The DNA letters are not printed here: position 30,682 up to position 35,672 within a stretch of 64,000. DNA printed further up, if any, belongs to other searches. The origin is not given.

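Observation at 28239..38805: D-glutamate/D-peptide utilisation locus: TonB receptor, two exported hydrolases, LysR and dgcNA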

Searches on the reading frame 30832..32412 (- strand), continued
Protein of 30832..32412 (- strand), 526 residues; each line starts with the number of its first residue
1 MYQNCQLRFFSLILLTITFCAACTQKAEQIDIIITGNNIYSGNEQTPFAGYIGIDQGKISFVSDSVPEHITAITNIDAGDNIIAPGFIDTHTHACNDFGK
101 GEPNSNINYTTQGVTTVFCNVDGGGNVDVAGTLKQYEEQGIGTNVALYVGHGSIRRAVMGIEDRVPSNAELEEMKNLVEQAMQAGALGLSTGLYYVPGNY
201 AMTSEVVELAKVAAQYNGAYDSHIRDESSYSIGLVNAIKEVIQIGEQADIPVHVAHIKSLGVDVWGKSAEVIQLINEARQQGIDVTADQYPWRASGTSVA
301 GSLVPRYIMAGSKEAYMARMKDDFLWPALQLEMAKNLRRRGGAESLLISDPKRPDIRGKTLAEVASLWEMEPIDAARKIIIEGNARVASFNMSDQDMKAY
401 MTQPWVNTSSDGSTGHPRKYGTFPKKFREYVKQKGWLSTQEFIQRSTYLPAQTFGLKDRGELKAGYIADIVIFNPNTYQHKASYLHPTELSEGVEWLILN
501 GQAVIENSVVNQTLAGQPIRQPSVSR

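Call 61: find_homologous_proteins(query=window:30832-32412:-)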
Query window:30832-32412:- (526 aa): 6330 proteins with E <= 0.001 among 8000 candidates; the best 120 are listed.
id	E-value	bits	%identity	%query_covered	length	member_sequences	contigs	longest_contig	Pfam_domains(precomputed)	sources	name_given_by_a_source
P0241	0.0e+0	1197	100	100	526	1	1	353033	PF07969.18,PF01979.27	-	-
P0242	0.0e+0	1046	87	100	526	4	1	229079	PF07969.18,PF01979.27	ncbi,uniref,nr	ncbi:amidohydrolase family protein [Aliiglaciecola sp. 2_MG-2023]|uniref:N-acyl-D-amino-acid deacyla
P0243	2.0e-240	817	68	98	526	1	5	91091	PF07969.18,PF01979.27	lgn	-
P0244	4.3e-238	809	68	99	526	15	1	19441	PF07969.18,PF01979.27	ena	-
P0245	3.1e-237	807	69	100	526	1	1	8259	PF07969.18,PF01979.27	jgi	jgi:N-acyl-D-aspartate/D-glutamate deacylase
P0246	1.6e-236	804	68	99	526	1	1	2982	PF07969.18,PF01979.27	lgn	-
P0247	7.5e-234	795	68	97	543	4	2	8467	PF07969.18,PF01979.27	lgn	-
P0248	1.1e-233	795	67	98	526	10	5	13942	PF07969.18,PF01979.27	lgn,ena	-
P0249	7.1e-233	792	67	98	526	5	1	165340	PF07969.18,PF01979.27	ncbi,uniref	ncbi:amidohydrolase family protein [Pseudoalteromonas agarivorans]|uniref:N-acyl-D-amino-acid deacyl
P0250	8.8e-233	792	66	98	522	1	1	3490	PF07969.18,PF01979.27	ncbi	ncbi:MAG: N-acyl-D-amino-acid deacylase family protein [Pseudoalteromonas sp.]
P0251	1.4e-232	791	66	100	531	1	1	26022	PF07969.18,PF01979.27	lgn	-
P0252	1.1e-231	788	67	99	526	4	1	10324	PF07969.18,PF01979.27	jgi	jgi:N-acyl-D-aspartate/D-glutamate deacylase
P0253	4.1e-231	786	67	97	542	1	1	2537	PF07969.18,PF01979.27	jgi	jgi:N-acyl-D-aspartate/D-glutamate deacylase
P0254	1.8e-228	778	67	95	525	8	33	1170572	PF07969.18,PF01979.27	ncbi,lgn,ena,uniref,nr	ncbi:amidohydrolase family protein [Pseudoalteromonas sp. KG3]|uniref:N-acyl-D-amino-acid deacylase 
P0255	2.2e-228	777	67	95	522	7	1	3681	PF07969.18,PF01979.27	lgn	-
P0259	1.1e-210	719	61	98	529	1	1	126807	PF07969.18,PF01979.27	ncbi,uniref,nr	ncbi:amidohydrolase family protein [Alteromonas sp. C1M14]|uniref:N-acyl-D-amino-acid deacylase fami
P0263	3.5e-189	648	58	94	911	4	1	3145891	PF24827.2,PF00246.30,PF07969.18,PF18027.7,PF01979.27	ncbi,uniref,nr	ncbi:M14-type cytosolic carboxypeptidase [Luteithermobacter gelatinilyticus]|uniref:M14-type cytosol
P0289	2.4e-160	553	49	98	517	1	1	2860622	PF07969.18,PF01979.27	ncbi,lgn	ncbi:MAG: D-aminoacylase [Bacteroidia bacterium]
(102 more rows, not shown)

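Call 62: find_encoding_contigs(protein=P0259, flank=8000, max_places=1)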
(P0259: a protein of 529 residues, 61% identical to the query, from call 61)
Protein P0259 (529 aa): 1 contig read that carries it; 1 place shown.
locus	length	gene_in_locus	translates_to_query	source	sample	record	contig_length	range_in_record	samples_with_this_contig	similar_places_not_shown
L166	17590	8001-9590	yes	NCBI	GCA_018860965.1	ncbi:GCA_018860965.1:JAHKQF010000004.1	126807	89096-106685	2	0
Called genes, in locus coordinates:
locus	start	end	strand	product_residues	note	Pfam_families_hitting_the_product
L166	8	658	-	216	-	PF11172:DUF2959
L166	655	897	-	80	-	PF20382:DUF6677 (weak)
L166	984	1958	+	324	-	PF00561:Abhydrolase_1, PF12146:Hydrolase_4 (weak), PF12697:Abhydrolase_6 (weak)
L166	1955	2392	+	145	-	PF02580:Tyr_Deacylase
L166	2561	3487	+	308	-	PF00583:Acetyltransf_1, PF13508:Acetyltransf_7, PF13673:Acetyltransf_10 (weak), PF09500:YiiD_C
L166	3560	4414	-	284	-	PF04542:Sigma70_r2, PF04545:Sigma70_r4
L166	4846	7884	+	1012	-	PF07715:Plug, PF00593:TonB_dep_Rec_b-barrel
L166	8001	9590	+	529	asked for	PF07969:Amidohydro_3, PF01979:Amidohydro_1 (weak)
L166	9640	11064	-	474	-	PF00144:Beta-lactamase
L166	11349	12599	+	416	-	PF00563:EAL, PF08668:HDOD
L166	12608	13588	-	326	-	PF18075:FtsX_ECD, PF02687:FtsX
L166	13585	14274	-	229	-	PF00005:ABC_tran, PF13304:AAA_21 (weak)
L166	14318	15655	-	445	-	-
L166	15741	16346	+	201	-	PF03602:Cons_hypoth95, PF05175:MTS, PF13847:Methyltransf_31 (weak), PF13649:Methyltransf_25 (weak)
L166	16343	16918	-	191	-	PF04222:DUF416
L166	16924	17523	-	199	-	PF01914:MarC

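Call 63: find_encoding_contigs(protein=P0263, flank=8000, max_places=1)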
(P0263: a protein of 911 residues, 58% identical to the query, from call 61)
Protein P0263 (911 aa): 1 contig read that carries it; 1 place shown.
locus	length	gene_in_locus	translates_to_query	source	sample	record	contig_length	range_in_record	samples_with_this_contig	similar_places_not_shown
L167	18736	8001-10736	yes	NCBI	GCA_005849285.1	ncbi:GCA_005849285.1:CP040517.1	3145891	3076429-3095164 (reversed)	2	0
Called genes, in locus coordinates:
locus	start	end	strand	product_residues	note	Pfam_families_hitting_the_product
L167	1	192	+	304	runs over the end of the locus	PF00126:HTH_1, PF03466:LysR_substrate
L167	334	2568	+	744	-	PF13620:CarboxypepD_reg (weak), PF09587:PGA_cap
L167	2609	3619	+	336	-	PF17396:DUF1611_N, PF07755:DUF1611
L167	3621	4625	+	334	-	PF02746:MR_MLE_N, PF13378:MR_MLE_C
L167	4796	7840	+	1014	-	PF07715:Plug, PF00593:TonB_dep_Rec_b-barrel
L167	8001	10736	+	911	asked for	PF18027:Pepdidase_M14_N (faint), PF00246:Peptidase_M14, PF24827:AstE_AspA_cat, PF01979:Amidohydro_1 (faint), PF07969:Amidohydro_3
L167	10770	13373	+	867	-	PF00246:Peptidase_M14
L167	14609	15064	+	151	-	PF01609:DDE_Tnp_1, PF13586:DDE_Tnp_1_2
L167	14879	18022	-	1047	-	PF00873:ACR_tran, PF03176:MMPL (weak)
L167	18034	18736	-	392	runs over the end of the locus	PF25973:BSH_CzcB, PF25954:Beta-barrel_RND_2, PF25975:CzcB_C, PF25989:YknX_C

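Call 64: find_encoding_contigs(protein=P0289, flank=8000, max_places=1)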
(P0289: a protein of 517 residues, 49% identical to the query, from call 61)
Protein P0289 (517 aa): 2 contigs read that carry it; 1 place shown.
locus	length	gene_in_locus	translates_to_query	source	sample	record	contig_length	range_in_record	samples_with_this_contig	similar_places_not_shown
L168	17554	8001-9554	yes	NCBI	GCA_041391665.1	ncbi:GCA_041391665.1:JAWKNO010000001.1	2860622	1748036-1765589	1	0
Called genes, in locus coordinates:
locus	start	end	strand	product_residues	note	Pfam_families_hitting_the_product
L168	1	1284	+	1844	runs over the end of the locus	PF05572:Peptidase_M43, PF00801:PKD (weak), PF18911:PKD_4, PF19081:Ig_7 (faint), PF18911:PKD_4, PF00801:PKD, PF18911:PKD_4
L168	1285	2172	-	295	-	PF11551:Omp28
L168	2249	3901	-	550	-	PF19494:DUF6029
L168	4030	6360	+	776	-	PF02771:Acyl-CoA_dh_N, PF02770:Acyl-CoA_dh_M, PF00441:Acyl-CoA_dh_1, PF22924:ACOX_C_alpha1, PF01756:ACOX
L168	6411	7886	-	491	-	PF00070:Pyr_redox (faint), PF00890:FAD_binding_2, PF01266:DAO, PF01494:FAD_binding_3 (faint), PF01593:Amino_oxidase, PF07992:Pyr_redox_2 (weak), PF12831:FAD_oxidored (weak), PF13450:NAD_binding_8, +2 more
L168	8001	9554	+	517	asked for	PF01979:Amidohydro_1, PF07969:Amidohydro_3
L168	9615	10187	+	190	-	PF02525:Flavodoxin_2, PF03358:FMN_red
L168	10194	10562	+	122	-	-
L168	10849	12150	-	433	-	PF01266:DAO (faint), PF07992:Pyr_redox_2, PF13454:NAD_binding_9 (faint), PF13738:Pyr_redox_3 (faint), PF13450:NAD_binding_8 (faint), PF00070:Pyr_redox (weak), PF22366:NDH2_C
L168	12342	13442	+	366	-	PF00970:FAD_binding_6, PF00175:NAD_binding_1, PF00111:Fer2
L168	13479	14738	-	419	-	PF07992:Pyr_redox_2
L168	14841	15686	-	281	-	-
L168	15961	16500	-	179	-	PF03938:OmpH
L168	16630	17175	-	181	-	PF03938:OmpH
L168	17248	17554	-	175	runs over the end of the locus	PF03938:OmpH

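Call 76: search_protein_families(library=pfam, proteins=[L167:334-2568:+, L166:9640-11064:-])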
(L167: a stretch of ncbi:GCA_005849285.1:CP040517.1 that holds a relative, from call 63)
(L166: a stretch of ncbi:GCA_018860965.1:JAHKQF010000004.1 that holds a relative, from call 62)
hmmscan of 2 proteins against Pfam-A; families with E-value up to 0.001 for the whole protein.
L167:334-2568:+ (744 aa): 2 families
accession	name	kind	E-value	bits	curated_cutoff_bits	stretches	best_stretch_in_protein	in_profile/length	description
PF09587.15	PGA_cap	-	1.4e-52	179.1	27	1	155-407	3-255/255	Bacterial capsule synthesis protein PGA_cap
PF13620.12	CarboxypepD_reg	-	5e-06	27.2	32.3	1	68-123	3-64/82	Carboxypeptidase regulatory-like domain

L166:9640-11064:- (474 aa): 2 families
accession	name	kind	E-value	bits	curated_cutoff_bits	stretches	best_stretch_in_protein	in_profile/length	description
PF00144.29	Beta-lactamase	-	3.2e-52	178.2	27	1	37-359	8-325/329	Beta-lactamase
PF13354.11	Beta-lactamase2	-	0.00048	20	22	1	69-109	11-51/214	Beta-lactamase enzyme family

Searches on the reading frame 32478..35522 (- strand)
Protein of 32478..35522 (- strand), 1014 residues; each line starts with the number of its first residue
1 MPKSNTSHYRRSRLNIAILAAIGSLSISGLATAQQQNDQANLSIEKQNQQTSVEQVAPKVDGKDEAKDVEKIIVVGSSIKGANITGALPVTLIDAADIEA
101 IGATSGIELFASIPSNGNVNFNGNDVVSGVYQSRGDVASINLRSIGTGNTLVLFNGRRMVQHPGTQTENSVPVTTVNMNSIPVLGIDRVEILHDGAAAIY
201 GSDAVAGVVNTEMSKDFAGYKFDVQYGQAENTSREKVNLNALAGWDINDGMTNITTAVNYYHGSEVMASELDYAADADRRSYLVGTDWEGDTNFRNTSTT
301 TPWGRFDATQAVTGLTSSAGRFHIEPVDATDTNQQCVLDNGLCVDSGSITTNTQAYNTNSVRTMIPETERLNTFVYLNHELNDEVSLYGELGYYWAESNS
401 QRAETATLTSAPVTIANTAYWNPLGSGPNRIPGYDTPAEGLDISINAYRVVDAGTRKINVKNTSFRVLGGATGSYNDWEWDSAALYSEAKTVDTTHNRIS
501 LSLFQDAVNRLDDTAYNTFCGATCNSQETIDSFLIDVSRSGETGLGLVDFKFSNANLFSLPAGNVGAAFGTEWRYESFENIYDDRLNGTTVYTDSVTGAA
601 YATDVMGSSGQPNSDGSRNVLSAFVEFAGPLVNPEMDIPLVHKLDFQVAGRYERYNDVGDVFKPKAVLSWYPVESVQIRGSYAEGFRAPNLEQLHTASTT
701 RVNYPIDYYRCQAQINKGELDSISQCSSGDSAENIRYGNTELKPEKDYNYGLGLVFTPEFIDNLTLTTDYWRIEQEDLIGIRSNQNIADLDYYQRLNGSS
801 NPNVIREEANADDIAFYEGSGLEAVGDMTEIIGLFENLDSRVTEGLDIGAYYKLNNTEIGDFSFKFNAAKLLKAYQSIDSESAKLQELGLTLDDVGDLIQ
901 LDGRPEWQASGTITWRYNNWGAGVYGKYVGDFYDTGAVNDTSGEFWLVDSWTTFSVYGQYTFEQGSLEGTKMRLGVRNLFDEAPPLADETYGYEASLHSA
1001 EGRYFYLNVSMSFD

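Call 3: search_protein_families(library=pfam, proteins=[window:32478-35522:-])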
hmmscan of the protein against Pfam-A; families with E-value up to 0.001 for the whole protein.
window:32478-35522:- (1014 aa): 2 families
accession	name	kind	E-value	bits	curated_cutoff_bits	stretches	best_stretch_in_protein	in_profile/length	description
PF00593.30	TonB_dep_Rec_b-barrel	-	1.7e-28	101.1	27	1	476-979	40-436/436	TonB dependent receptor-like, beta-barrel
PF07715.20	Plug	-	2.4e-13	50.9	23.9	1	89-208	8-107/107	TonB-dependent Receptor Plug Domain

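Call 4: search_protein_families(library=ncbifam, proteins=[window:32478-35522:-])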
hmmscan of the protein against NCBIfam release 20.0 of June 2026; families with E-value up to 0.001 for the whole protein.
window:32478-35522:- (1014 aa): 12 families
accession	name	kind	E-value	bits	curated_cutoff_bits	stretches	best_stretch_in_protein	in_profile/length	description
TIGR01786.1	TonB-hemlactrns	subfamily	1.5e-19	69.9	323.75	1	659-1013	435-719/719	TonB-dependent hemoglobin/transferrin/lactoferrin family receptor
TIGR01785.1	TonB-hemin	subfamily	1.1e-18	67.1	316.85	1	655-1013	407-677/677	TonB-dependent heme/hemoglobin receptor family protein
NF010048.1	PRK13524.1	subfamily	1e-13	50.7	493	1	41-213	12-175/744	FepA family TonB-dependent siderophore receptor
NF010012.0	PRK13486.1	equivalog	2.8e-13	49.1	924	2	121-238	69-182/696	TonB-dependent receptor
NF007478.2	PRK10064.1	equivalog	4.6e-12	45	745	1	134-212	82-156/663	catecholate siderophore receptor CirA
NF010010.0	PRK13483.1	equivalog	5.1e-12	44.6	927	1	130-227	80-176/660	ligand-gated channel protein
NF050067.1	TonBEntbctnRecCfrA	equivalog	6.9e-12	44.5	1200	2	130-224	75-168/698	TonB-dependent ferric enterobactin receptor CfrA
NF010051.0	PRK13528.1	subfamily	3.9e-11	41.9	583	1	63-211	27-169/727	FepA family TonB-dependent siderophore receptor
TIGR01779.1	TonB-B12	equivalog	4.6e-11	42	599.7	1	64-284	23-221/614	TonB-dependent vitamin B12 receptor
NF010038.0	PRK13513.1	equivalog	3.4e-10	39.1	942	1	129-225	82-176/659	ligand-gated channel protein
NF007926.1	PRK10641.1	equivalog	1.1e-09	37.4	836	1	69-289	27-226/617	TonB-dependent vitamin B12 receptor BtuB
TIGR04057.1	SusC_RagA_signa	signature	0.00028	20.6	46.2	1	186-209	2-26/31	SusC/RagA subfamily TonB-dependent outer membrane receptor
